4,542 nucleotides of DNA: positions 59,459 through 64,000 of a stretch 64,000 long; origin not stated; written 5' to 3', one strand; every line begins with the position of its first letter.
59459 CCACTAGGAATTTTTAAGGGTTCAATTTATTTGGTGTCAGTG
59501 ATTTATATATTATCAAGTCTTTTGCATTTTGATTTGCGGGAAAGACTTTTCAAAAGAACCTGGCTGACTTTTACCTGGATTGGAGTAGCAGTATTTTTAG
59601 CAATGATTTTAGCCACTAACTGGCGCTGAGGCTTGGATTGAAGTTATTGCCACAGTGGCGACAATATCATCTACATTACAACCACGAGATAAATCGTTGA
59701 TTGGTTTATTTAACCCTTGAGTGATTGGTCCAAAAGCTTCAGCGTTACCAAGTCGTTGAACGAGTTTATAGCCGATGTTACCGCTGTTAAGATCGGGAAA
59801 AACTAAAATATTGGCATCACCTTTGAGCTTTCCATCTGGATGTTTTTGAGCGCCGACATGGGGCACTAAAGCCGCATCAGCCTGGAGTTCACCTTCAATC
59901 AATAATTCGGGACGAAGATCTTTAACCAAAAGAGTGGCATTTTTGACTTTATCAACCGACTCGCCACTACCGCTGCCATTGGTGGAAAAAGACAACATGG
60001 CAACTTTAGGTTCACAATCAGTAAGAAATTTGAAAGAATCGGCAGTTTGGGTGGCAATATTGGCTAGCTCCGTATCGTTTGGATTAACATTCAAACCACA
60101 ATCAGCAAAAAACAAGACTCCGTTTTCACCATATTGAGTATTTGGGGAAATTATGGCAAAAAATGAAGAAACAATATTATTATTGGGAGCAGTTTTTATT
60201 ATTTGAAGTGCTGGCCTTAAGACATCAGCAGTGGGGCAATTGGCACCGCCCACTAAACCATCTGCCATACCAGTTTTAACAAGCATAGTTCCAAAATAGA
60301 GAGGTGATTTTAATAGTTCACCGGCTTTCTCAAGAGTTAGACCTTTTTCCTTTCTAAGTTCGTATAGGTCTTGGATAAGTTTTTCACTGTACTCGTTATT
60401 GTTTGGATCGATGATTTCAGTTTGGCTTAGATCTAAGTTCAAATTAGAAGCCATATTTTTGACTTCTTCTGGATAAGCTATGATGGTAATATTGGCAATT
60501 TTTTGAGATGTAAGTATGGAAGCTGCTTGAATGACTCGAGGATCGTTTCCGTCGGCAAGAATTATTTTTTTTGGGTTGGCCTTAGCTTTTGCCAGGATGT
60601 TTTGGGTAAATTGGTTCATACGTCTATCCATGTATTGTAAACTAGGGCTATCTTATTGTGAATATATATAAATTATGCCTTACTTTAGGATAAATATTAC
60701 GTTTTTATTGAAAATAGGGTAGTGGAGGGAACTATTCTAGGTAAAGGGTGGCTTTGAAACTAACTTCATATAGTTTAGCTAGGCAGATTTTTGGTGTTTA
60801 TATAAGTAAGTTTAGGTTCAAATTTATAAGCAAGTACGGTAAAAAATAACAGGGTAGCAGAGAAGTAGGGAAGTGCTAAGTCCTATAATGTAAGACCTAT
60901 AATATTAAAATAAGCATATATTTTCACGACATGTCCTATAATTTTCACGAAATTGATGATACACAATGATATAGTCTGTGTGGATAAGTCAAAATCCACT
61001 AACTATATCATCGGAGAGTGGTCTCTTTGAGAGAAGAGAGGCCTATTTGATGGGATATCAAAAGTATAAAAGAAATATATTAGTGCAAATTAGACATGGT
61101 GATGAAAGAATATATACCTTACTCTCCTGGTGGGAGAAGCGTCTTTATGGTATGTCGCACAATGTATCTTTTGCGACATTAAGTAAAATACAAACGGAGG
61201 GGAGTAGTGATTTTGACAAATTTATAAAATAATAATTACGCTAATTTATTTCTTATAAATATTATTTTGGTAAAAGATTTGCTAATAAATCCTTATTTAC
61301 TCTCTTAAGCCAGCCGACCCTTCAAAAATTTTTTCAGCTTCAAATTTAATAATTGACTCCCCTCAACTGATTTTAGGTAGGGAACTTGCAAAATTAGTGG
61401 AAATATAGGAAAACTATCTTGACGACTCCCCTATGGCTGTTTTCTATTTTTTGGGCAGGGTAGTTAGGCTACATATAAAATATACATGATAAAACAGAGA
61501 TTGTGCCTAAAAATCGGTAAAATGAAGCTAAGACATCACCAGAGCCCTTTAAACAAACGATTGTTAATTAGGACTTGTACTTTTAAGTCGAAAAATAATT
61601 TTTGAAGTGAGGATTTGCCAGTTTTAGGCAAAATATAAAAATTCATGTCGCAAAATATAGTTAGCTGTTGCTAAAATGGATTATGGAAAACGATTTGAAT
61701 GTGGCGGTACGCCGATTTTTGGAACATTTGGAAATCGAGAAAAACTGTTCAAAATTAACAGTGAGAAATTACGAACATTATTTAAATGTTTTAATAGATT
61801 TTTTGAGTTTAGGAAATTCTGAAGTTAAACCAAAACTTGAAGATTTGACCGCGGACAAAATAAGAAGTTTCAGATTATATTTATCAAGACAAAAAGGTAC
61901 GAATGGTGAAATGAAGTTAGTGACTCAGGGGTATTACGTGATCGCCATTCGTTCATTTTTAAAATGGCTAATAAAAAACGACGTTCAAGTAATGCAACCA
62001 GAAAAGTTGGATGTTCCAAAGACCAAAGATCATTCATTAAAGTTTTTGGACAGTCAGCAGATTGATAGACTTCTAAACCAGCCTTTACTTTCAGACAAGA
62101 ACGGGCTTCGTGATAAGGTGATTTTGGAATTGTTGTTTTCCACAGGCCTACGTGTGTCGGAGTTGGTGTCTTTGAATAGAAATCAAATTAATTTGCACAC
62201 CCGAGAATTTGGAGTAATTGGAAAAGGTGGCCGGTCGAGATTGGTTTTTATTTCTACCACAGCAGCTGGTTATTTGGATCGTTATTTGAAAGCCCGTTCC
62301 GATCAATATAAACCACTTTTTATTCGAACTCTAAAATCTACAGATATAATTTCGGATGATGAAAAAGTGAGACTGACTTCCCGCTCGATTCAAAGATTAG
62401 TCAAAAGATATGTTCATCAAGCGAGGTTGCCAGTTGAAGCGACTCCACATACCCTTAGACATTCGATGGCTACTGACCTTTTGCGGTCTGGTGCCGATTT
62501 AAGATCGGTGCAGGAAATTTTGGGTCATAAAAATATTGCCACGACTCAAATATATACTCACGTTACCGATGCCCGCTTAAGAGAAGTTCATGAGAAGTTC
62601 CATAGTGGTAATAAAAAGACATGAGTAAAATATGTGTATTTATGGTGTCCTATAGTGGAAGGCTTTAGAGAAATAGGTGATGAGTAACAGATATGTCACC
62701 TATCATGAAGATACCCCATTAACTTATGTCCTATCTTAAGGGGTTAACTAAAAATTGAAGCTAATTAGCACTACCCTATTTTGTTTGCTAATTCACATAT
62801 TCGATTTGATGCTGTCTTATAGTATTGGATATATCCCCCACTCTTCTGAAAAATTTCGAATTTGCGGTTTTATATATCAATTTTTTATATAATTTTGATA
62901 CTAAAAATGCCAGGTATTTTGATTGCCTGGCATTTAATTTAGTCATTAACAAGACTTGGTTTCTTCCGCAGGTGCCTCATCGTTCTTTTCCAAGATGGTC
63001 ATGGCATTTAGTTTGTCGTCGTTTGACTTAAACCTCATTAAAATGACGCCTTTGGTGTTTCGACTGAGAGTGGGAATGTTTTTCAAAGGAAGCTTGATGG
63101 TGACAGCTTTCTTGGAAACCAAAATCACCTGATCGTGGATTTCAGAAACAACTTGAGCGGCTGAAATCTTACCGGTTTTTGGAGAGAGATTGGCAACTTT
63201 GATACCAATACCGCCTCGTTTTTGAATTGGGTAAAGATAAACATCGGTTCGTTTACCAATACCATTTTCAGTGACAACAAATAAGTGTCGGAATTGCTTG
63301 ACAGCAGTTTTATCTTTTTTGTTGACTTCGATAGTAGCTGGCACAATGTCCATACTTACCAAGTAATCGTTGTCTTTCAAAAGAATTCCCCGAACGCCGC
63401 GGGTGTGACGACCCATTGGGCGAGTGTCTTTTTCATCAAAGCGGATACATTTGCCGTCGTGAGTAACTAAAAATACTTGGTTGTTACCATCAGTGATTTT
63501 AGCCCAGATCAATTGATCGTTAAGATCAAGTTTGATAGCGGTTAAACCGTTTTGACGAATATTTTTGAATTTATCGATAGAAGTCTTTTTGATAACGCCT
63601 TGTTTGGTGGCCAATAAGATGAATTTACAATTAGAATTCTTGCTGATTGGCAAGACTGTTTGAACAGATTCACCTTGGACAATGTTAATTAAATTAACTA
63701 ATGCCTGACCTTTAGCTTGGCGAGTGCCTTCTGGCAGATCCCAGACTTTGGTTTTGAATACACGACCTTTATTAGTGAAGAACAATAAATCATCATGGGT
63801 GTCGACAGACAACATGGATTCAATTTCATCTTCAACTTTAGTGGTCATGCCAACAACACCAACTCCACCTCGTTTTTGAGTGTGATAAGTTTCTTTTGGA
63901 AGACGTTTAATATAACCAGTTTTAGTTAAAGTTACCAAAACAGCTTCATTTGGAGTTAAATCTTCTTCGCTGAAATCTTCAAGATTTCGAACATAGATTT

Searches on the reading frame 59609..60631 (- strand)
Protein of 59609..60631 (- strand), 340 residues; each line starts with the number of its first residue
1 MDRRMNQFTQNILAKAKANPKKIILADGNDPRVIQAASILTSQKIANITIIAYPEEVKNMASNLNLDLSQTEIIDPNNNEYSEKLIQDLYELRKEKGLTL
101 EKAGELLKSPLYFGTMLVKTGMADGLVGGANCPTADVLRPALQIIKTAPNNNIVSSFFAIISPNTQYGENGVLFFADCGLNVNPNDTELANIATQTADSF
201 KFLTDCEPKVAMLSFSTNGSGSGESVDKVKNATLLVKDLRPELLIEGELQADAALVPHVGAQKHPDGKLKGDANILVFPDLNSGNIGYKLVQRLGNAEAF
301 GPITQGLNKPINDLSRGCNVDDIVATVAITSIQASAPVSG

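Call 107: search_protein_families(library=pfam, proteins=[window:59609-60631:-], max_evalue=0.0001)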
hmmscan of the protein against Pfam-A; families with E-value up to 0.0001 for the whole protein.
window:59609-60631:- (340 aa): 1 family
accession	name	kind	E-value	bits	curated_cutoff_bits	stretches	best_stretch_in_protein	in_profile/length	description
PF01515.24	PTA_PTB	-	2e-121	405.7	24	1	8-330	2-318/319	Phosphate acetyl/butaryl transferase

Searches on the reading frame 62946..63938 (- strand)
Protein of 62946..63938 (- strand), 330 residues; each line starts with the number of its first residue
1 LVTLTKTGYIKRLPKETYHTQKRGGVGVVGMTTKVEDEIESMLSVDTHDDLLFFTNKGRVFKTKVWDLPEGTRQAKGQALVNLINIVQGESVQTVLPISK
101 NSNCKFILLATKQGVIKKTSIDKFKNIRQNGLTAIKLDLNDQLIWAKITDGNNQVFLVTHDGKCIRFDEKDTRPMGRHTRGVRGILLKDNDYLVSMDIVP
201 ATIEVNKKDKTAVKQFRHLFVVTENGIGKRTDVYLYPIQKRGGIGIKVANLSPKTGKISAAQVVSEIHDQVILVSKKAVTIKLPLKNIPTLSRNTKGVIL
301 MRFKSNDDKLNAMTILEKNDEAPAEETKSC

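Call 107: search_protein_families(library=pfam, proteins=[window:62946-63938:-], max_evalue=0.0001)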
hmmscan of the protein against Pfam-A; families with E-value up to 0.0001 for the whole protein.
window:62946-63938:- (330 aa): 1 family
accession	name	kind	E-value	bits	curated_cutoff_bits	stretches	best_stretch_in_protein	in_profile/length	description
PF03989.18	DNA_gyraseA_C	-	1.3e-67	223.5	27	6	218-265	2-48/48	DNA gyrase C-terminal domain, beta-propeller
